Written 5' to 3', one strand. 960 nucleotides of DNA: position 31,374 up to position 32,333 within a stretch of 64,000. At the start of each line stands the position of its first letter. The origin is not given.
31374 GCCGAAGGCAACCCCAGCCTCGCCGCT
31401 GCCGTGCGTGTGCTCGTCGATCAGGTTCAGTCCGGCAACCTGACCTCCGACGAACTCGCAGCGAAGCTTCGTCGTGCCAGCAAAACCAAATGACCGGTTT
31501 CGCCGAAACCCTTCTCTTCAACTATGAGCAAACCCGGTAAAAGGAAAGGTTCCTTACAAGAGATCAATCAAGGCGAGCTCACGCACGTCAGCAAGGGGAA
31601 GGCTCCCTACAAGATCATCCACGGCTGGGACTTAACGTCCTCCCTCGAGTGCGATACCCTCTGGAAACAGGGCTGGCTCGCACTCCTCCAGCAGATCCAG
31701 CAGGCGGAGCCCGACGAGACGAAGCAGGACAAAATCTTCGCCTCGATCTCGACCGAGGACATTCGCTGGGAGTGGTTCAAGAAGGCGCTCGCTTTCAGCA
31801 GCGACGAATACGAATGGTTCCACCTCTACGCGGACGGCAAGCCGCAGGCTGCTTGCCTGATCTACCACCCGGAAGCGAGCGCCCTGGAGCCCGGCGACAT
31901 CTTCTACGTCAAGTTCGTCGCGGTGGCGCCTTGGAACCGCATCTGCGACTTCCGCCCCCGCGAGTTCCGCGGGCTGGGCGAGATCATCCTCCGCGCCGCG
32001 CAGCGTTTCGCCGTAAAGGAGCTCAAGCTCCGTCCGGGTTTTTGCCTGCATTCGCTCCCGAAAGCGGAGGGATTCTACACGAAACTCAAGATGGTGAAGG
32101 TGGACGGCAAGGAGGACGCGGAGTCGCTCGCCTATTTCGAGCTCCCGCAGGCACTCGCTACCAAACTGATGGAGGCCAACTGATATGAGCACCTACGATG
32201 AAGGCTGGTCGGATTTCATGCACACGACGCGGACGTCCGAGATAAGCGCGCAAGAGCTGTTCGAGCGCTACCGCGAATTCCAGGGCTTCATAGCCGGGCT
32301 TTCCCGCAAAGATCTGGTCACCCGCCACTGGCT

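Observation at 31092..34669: Compact GC-rich five-gene island: candidate uncharacterised defence/abortive-infection system (XRE-HTH / GNAT-like / ImmA-IrrE peptidase / Beta-family / convergent PD-(D/E)xK)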

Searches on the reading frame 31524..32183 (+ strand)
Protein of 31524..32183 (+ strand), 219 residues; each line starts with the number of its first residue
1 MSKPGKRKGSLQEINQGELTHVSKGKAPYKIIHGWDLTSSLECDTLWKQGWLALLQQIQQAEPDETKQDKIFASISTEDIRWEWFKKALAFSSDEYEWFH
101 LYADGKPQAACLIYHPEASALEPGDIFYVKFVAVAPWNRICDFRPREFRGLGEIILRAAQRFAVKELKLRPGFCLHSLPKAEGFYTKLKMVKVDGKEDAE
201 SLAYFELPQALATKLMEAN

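Call 3: search_protein_families(library=pfam, proteins=[window:31524-32183:+], max_evalue=0.1)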
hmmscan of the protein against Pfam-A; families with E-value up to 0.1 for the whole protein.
window:31524-32183:+ (219 aa): 0 families

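Call 4: search_protein_families(library=ncbifam, proteins=[window:31524-32183:+], max_evalue=0.1)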
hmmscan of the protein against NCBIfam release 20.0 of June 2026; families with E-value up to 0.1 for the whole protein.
window:31524-32183:+ (219 aa): 2 families
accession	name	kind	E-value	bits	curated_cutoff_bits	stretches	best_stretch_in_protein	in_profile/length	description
NF053692.1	BamP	equivalog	0.019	14.4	230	1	59-112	170-223/251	BamP family beta-barrel-assembly machinery protein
TIGR03086.1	TIGR03086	subfamily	0.081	12.9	83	0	31-74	116-160/180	TIGR03086 family metal-binding protein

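Call 5: search_protein_families(library=padloc, proteins=[window:31524-32183:+], max_evalue=0.1)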
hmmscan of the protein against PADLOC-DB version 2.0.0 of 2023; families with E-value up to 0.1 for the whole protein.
window:31524-32183:+ (219 aa): 0 families

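Call 15: find_homologous_proteins(query=window:31524-32183:+, max_evalue=0.001)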
Query window:31524-32183:+ (219 aa): 245 proteins with E <= 0.001 among 434 candidates; the best 120 are listed.
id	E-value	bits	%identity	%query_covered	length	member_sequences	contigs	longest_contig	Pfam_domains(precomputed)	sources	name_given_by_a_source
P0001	1.7e-146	504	100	100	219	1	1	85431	-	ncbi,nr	ncbi:MAG: hypothetical protein JWQ71_4159 [Pedosphaera sp.]|nr:hypothetical protein [Pedosphaera sp.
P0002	1.0e-131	455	90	100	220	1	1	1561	-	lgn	-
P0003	3.3e-131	454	90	100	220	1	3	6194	-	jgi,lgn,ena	jgi:hypothetical protein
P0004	2.3e-128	444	88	100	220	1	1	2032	-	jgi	jgi:hypothetical protein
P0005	5.9e-128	443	87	100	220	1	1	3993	-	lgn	-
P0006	6.8e-128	443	89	99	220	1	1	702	-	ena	-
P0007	7.0e-126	436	86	100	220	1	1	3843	-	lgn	-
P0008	7.9e-125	433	85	100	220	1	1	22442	-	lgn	-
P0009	8.2e-125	433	86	95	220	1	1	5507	-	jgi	jgi:hypothetical protein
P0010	5.1e-124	430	85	100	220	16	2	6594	-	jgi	jgi:hypothetical protein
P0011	8.1e-124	430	87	95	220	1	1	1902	-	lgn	-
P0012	1.7e-123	429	84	100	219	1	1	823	-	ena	-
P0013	1.7e-123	429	85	100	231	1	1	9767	-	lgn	-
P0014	1.9e-123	428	85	100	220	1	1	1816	-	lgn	-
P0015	2.1e-123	428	83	100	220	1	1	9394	-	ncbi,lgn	-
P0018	1.9e-122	425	83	100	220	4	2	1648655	-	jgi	jgi:hypothetical protein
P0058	4.8e-118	411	82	100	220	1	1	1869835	-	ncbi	ncbi:MAG: N-acetyltransferase [Chthoniobacterales bacterium]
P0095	8.5e-115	400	82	100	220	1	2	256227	-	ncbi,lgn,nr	ncbi:N-acetyltransferase [bacterium]|nr:N-acetyltransferase [bacterium]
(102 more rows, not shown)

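Call 17: find_encoding_contigs(protein=P0058, flank=8000, max_places=3)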
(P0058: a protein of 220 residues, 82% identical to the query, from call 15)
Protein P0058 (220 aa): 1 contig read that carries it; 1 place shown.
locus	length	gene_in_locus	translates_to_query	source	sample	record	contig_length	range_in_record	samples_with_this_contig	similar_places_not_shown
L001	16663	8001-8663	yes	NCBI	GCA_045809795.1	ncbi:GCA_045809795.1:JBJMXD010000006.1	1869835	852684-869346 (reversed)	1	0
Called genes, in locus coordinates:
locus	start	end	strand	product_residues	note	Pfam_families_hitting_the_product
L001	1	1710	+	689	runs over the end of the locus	PF16655:PhoD_N, PF09423:PhoD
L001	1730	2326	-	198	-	PF00578:AhpC-TSA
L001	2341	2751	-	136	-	PF00903:Glyoxalase, PF12681:Glyoxalase_2 (faint)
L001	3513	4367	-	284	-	PF12146:Hydrolase_4 (weak), PF00561:Abhydrolase_1, PF12697:Abhydrolase_6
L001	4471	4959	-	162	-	PF14588:YjgF_endoribonc, PF01042:Ribonuc_L-PSP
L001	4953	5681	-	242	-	PF00106:adh_short, PF01370:Epimerase (weak), PF08659:KR, PF23441:SDR (faint), PF13460:NAD_binding_10 (weak), PF13561:adh_short_C2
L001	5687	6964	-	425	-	PF12697:Abhydrolase_6 (faint), PF06441:EHN, PF00561:Abhydrolase_1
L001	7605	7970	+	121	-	PF13560:HTH_31, PF12844:HTH_19, PF01381:HTH_3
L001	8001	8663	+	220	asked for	-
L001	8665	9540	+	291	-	PF06114:Peptidase_M78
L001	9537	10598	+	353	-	PF14350:Beta_protein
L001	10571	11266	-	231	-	PF26915:Phage_P4_cII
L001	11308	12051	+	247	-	PF00912:Transgly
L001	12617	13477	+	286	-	PF02739:5_3_exonuc_N, PF01367:5_3_exonuc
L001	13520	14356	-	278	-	PF00106:adh_short, PF01370:Epimerase (faint), PF08659:KR, PF13561:adh_short_C2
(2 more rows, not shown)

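Call 18: find_encoding_contigs(protein=P0018, flank=8000, max_places=3)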
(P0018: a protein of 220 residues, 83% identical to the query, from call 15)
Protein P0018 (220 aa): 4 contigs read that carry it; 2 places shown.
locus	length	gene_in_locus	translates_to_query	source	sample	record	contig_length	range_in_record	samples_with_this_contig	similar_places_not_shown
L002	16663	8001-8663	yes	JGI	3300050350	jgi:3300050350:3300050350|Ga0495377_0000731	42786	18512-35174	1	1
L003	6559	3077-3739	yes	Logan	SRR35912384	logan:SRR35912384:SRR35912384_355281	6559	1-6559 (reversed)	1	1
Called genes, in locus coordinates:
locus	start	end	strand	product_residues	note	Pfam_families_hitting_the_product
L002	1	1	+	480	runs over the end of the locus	PF07719:TPR_2 (faint), PF13176:TPR_7 (faint), PF13181:TPR_8 (faint), PF13428:TPR_14 (faint), PF14559:TPR_19 (faint), PF00515:TPR_1 (weak), PF13432:TPR_16 (weak), PF13414:TPR_11, +1 more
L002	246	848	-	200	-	PF11969:DcpS_C, PF01230:HIT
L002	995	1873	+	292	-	-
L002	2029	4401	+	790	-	PF00211:Guanylate_cyc, PF13428:TPR_14 (faint), PF00515:TPR_1 (faint), PF07719:TPR_2 (faint), PF13176:TPR_7 (faint), PF13181:TPR_8 (faint), PF13414:TPR_11 (faint), PF13431:TPR_17 (weak), +4 more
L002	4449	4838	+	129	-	-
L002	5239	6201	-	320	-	PF05990:DUF900 (weak)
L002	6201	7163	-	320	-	-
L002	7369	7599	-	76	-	-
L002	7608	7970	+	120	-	PF13560:HTH_31, PF12844:HTH_19, PF01381:HTH_3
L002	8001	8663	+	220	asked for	-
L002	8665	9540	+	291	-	PF06114:Peptidase_M78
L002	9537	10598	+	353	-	PF14350:Beta_protein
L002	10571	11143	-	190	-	PF26915:Phage_P4_cII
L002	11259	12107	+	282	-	PF02739:5_3_exonuc_N, PF01367:5_3_exonuc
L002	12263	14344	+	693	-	PF00515:TPR_1 (faint), PF07719:TPR_2 (faint), PF13181:TPR_8 (faint), PF13414:TPR_11 (faint), PF13424:TPR_12 (faint), PF13428:TPR_14 (faint), PF13432:TPR_16 (faint), PF14559:TPR_19 (faint)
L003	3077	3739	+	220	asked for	-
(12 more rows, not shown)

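Call 19: find_encoding_contigs(protein=P0095, flank=8000, max_places=3)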
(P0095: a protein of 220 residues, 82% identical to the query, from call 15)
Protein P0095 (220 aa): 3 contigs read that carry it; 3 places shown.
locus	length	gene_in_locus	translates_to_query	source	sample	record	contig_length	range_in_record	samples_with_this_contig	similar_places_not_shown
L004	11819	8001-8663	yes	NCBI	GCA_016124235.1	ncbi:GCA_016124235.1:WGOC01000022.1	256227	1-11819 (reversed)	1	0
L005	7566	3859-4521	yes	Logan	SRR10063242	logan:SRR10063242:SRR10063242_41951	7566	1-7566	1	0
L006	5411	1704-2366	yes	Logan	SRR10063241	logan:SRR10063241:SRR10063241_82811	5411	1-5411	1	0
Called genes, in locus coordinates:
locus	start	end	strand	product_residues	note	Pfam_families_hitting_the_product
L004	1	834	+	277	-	-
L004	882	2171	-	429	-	PF00795:CN_hydrolase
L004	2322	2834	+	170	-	PF04542:Sigma70_r2, PF08281:Sigma70_r4_2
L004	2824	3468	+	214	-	-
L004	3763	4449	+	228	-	PF01988:VIT1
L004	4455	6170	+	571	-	PF00528:BPD_transp_1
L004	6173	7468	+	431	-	PF00005:ABC_tran, PF13304:AAA_21 (faint), PF09821:AAA_assoc_C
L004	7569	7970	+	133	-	PF13560:HTH_31, PF01381:HTH_3, PF12844:HTH_19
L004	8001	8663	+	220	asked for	-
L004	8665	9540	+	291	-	PF06114:Peptidase_M78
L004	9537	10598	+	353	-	PF14350:Beta_protein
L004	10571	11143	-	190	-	PF26915:Phage_P4_cII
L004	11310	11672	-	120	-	-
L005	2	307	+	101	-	?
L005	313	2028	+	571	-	PF00528:BPD_transp_1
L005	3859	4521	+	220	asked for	-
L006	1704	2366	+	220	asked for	-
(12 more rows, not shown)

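Call 28: search_solved_structures(query=window:31524-32183:+, max_evalue=10, show_alignments=2)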
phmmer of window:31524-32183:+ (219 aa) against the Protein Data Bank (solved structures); distinct sequences matched with E-value up to 10: 1.
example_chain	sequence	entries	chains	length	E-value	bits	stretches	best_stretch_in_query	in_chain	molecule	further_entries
1rws_A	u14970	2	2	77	1.8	11.4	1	154-198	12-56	hypothetical protein PF1061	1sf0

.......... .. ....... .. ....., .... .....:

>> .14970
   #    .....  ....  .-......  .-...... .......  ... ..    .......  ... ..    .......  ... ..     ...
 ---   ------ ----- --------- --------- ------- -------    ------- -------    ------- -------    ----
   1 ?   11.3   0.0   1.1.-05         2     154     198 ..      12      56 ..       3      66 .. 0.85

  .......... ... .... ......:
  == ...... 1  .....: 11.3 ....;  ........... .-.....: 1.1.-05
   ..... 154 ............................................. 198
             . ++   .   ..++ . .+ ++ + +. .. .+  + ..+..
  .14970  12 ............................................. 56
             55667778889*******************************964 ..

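Call 34: search_protein_representatives(protein=window:31524-32183:+)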
Query: 219 residues. Proteins with E-value up to 0.001 (for the whole library): 519; up to 1e-10: 107; up to 1e-30: 35. The best 150 are listed.
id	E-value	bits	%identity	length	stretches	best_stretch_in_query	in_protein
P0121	3.2e-52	193.8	44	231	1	8-209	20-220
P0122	5.5e-51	189.7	45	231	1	14-211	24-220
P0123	8.7e-51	189.1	41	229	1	8-213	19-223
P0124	1.0e-49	185.6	78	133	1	91-203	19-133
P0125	1.4e-48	181.9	45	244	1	15-208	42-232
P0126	4.2e-48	180.3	43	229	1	17-210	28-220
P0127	7.5e-48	179.5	40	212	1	9-216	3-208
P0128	2.4e-44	168.0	43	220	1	25-214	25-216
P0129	4.9e-44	167.0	38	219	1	17-217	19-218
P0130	1.8e-42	161.9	38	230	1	17-207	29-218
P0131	2.8e-42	161.3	35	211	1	10-213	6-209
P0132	8.7e-42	159.6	40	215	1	13-215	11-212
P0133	1.3e-41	159.1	39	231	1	11-216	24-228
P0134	3.2e-41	157.8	40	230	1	23-210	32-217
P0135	1.1e-38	149.5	38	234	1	10-216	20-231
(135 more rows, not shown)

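Call 38: search_protein_families(library=pfam, alignment_id=A1, max_evalue=0.05)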
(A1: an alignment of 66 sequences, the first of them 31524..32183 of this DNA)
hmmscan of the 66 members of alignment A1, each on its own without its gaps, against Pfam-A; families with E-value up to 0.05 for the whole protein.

A. member 1, window:31524-32183:+ (219 aa): 0 families

B. families by the number of members that match (of 66 scanned): 13 families
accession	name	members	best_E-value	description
PF13673.13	Acetyltransf_10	43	9.5e-10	Acetyltransferase (GNAT) domain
PF00583.31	Acetyltransf_1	17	2.6e-05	Acetyltransferase (GNAT) family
PF13508.13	Acetyltransf_7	11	4.2e-05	Acetyltransferase (GNAT) domain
PF18000.7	Top6b_C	1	0.0092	Type 2 DNA topoisomerase 6 subunit B C-terminal domain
PF04361.18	DUF494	1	0.0098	Protein of unknown function (DUF494)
PF13302.13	Acetyltransf_3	1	0.01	Acetyltransferase (GNAT) domain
PF17761.7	DUF1016_N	1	0.015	DUF1016 N-terminal domain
PF14226.12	DIOX_N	1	0.023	non-haem dioxygenase in morphine synthesis N-terminal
PF12268.13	DUF3612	1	0.029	Protein of unknown function (DUF3612)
PF11452.13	DUF3000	1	0.03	Protein of unknown function (DUF3000)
PF23269.1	DUF7074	1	0.034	Domain of unknown function (DUF7074)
PF19072.5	DUF5768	1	0.037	Family of unknown function (DUF5768)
PF09851.14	SHOCT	1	0.049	Short C-terminal domain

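Call 39: find_related_loci(query=A1, collection=genome_contigs, flank=7000)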
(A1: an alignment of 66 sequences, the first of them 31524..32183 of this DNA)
Query A1 (219 aa) in genome_contigs; peptide patterns used: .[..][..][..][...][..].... (x = any residue, [..] = any of these).
237 stretches matched a pattern; 212 encode a relative of the query (tblastn E <= 1e-3); the best 80 are kept; 80 distinct loci.
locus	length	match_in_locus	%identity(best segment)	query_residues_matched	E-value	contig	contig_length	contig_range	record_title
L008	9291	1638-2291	72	1-219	3e-105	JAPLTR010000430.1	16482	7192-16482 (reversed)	MAG: Verrucomicrobia bacterium isolate LacPavin_0920_WC70_MAG_67_8 LacPavin_0920_WC70_scaffold_92130, whole genome shotg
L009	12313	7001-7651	72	1-218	3e-105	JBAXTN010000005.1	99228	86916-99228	MAG: bacterium isolate ELA636 MAG636_5, whole genome shotgun sequence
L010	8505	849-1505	70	1-219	2e-103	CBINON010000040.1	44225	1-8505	MAG TPA_asm: uncultured bacterium isolate SRR16817029_binner123_Refined_14 genome assembly, contig: ERZ27393973.380, who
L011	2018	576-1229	69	1-218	5e-107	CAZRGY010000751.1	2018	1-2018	MAG TPA_asm: uncultured Verrucomicrobiota bacterium isolate SRP319275_co1_7 genome assembly, contig: NODE_101385_length_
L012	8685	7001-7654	71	1-218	3e-101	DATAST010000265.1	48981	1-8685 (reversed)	MAG TPA_asm: Verrucomicrobiia bacterium isolate SMAG_U5527 k141_1989333, whole genome shotgun sequence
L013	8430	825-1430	55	14-216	3e-74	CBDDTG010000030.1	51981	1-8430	MAG: Bacterioplanes sp. isolate 4bac70c8-ffff-426f-9b67-68e16a3f45a1 genome assembly, contig: contig_30, whole genome sh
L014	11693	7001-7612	50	14-218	5e-67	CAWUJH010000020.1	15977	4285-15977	MAG: uncultured Ketobacter sp. isolate SRR17458625_binner12_12_1705322970 genome assembly, contig: ERZ21854034.585, whol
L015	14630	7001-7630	48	7-217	3e-65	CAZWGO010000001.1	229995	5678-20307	MAG TPA_asm: uncultured Micavibrio sp. isolate SRP062349_co2_102 genome assembly, contig: NODE_21_length_229995_cov_12.9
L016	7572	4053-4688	48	7-219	1e-58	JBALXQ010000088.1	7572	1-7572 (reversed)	MAG: Bermanella sp. isolate 9NakV-09 NODE_1829_length_7572_cov_8.004390, whole genome shotgun sequence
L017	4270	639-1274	43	6-218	1e-57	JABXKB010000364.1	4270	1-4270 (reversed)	MAG: Promethearchaeota archaeon isolate Hel_238_bin13 contig-145_64107, whole genome shotgun sequence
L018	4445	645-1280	43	6-218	1e-57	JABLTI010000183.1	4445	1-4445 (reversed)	MAG: Promethearchaeati archaeon isolate HMA_bin2.83 metabat2_83_fa_scaffold_47850, whole genome shotgun sequence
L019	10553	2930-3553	41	10-218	5e-55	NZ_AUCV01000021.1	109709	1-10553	Desulfogranum japonicum DSM 18378 G493DRAFT_scaffold00017.17_C, whole genome shotgun sequence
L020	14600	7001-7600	42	14-214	6e-55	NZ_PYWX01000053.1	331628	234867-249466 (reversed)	Pseudomonas palleroniana strain LMG 23076 580, whole genome shotgun sequence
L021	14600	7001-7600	42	14-214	3e-54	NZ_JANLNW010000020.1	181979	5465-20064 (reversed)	Pseudomonas sp. 6D_7.1_Bac1 10, whole genome shotgun sequence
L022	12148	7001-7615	41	14-219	2e-54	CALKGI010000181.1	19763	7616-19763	MAG: uncultured Alteromonadaceae bacterium isolate S2_Bin_METABAT__167_1 genome assembly, contig: c_000001086982, whole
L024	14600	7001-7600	42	14-214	4e-54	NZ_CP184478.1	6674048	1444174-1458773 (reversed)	Pseudomonas sp. ABY48 chromosome, complete genome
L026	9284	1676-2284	41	14-217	1e-53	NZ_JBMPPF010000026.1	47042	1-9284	Undibacterium sp. SXout7W NODE_26_length_47042_cov_104.282831, whole genome shotgun sequence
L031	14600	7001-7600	42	16-216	2e-50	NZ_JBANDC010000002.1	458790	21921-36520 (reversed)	Collimonas rhizosphaerae strain H4R21 EFN1FPJH2, whole genome shotgun sequence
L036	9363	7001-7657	38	1-218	2e-49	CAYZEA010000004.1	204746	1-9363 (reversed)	MAG TPA_asm: uncultured Methyloversatilis sp. isolate binchicken_co266_38 genome assembly, contig: NODE_135_length_20474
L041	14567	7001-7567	42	29-218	5e-48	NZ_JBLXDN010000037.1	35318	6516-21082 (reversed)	MAG: Nitrincola sp. isolate ES20-09 S20maxbin_out.025RE.5K@37, whole genome shotgun sequence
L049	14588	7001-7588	38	16-212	7e-45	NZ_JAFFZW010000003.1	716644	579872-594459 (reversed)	Pseudomonas alliivorans strain 20GA0068 Pa20_1_NODE_3_length_716644_cov_103.058243, whole genome shotgun sequence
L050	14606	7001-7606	37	16-218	2e-44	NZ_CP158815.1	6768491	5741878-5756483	Pseudomonas putida strain PSE9 chromosome, complete genome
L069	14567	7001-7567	38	30-218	3e-33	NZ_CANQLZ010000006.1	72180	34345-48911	MAG: uncultured Acinetobacter sp. isolate Lapin-014__bin50 Lapin-014__NODE_228_length_72180_cov_22.666255, whole genome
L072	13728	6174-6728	31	25-207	6e-32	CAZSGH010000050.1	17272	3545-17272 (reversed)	MAG TPA_asm: uncultured Francisella sp. isolate ERP113451_co2_71 genome assembly, contig: NODE_2171_length_17272_cov_25.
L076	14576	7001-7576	32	14-217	2e-21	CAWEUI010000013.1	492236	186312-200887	MAG: uncultured Gammaproteobacteria bacterium isolate MFD05684.bin.2.68 genome assembly, contig: contig_61394, whole gen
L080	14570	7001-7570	31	30-216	1e-19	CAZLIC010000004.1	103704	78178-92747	MAG TPA_asm: uncultured Rhodobacterales bacterium isolate SRP287051_co2_194 genome assembly, contig: NODE_430_length_103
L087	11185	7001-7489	35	48-207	1e-17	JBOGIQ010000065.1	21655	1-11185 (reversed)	MAG: Vicinamibacterales bacterium isolate SD8020_metabat2.bin.2 NODE_119_length_21655_cov_1.562198, whole genome shotgun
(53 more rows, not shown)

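Call 43: predict_structure(alignment_id=A1)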
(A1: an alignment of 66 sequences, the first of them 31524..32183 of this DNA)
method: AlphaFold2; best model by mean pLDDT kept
length: 219 residues; sequences in the alignment: 66
mean_pLDDT: 95.0   pTM: 0.90
mean pLDDT of the five models: 95.0, 94.6, 94.2, 93.8, 93.6
residues with pLDDT >= 90: 205; 70-90: 6; 50-70: 7; < 50: 1
segments of 3 or more residues with pLDDT < 50: none
pLDDT, mean of each block of 10 residues (from residue 1): 61 98 97 97 98 96 96 93 97 97 98 98 98 97 95 98 98 97 97 91 97 95
secondary structure, 60 per line:
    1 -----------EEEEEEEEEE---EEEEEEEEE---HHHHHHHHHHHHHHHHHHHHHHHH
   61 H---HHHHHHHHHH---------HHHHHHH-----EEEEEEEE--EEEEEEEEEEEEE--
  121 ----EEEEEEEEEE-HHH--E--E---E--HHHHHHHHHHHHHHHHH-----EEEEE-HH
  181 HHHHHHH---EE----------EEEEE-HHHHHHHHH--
elements in order: E12-21 E25-33 H37-61 H65-74 H84-90 E96-103 E106-118 E125-134 H151-167 E173-177 H179-187 E203-207 H209-217

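Call 47: fold_search(model_id=the predicted structure, library=pdb)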
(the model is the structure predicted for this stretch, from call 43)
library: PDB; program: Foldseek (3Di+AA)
matches with E <= 10: 704; with E <= 0.001: 129
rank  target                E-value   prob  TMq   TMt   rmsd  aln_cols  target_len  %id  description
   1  9evq_A                1.3e-05  1.00  0.47  0.48  11.4       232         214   10  Crystal structure of the kinetoplastid kinetochore protein KKT23 acetyltransferase domain from Trypanosoma brucei (released 2024-08-28)
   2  4xpk                  1.3e-05  1.00  0.39  0.58   9.7       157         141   16  The crystal structure of Campylobacter jejuni N-acetyltransferase PseH (released 2015-03-18)
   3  7byy_C                2.1e-05  1.00  0.51  0.62   3.2       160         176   14  Crystal structure of bacterial toxin (released 2020-06-03)
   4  2qml                  2.2e-05  1.00  0.52  0.57   6.3       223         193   12  Crystal structure of an uncharacterized protein (bh2621) from bacillus halodurans at 1.55 A resolution (released 2007-09-04)
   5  8osp_A                2.3e-05  1.00  0.45  0.55   7.0       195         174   16  GCN5-related N-Acetyltransferase from Lactobacillus curiae (released 2023-07-05)
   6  9mto_A                3.2e-05  1.00  0.43  0.62   5.1       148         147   18  Crystal structure of acetyltransferase CBU0801 from Coxiella burnetii (released 2025-01-22)
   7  8gxj_C                4.1e-05  1.00  0.51  0.59   8.3       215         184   12  Pseudomonas aeruginosa N-acetyltransferase domain-containing protein PA3270 (released 2022-10-12)
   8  7byy_A                5.2e-05  1.00  0.48  0.57   3.6       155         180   15  Crystal structure of bacterial toxin (released 2020-06-03)
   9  9evq_B                5.2e-05  1.00  0.38  0.38   5.1       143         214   10  Crystal structure of the kinetoplastid kinetochore protein KKT23 acetyltransferase domain from Trypanosoma brucei (released 2024-08-28)
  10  4ri1_C                5.2e-05  1.00  0.39  0.48   4.4       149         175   17  Crystal structure of Helicobacter pylori pseudaminic acid biosynthesis N -acetyltransferase PseH complex with acetyl-c (released 2015-04-01)
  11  5jq4_B                5.5e-05  1.00  0.42  0.59  10.1       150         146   14  Structure of a GNAT acetyltransferase SACOL1063 from Staphylococcus aureus (released 2016-06-29)
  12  1yre_B                6.3e-05  1.00  0.50  0.57   6.9       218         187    9  Hypothetical protein PA3270 from Pseudomonas aeruginosa in complex with CoA (released 2005-02-15)
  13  8gxf_A                6.3e-05  1.00  0.49  0.57   6.9       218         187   11  Pseudomonas flexibilis GCN5 family acetyltransferase (released 2022-10-19)
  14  1yre_C                6.7e-05  1.00  0.44  0.51   5.9       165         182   12  Hypothetical protein PA3270 from Pseudomonas aeruginosa in complex with CoA (released 2005-02-15)
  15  4ri1_A                7.1e-05  1.00  0.41  0.49   4.9       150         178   16  Crystal structure of Helicobacter pylori pseudaminic acid biosynthesis N -acetyltransferase PseH complex with acetyl-c (released 2015-04-01)
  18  5zgn_C                9.1e-05  1.00  0.45  0.59   4.2       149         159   12  The crystal structure of KacTA-DNA complex (released 2019-04-03)
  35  7byy_D                1.6e-04  1.00  0.48  0.59   3.6       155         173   15  Crystal structure of bacterial toxin (released 2020-06-03)
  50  7byy_B                2.3e-04  1.00  0.49  0.59   4.7       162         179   14  Crystal structure of bacterial toxin (released 2020-06-03)
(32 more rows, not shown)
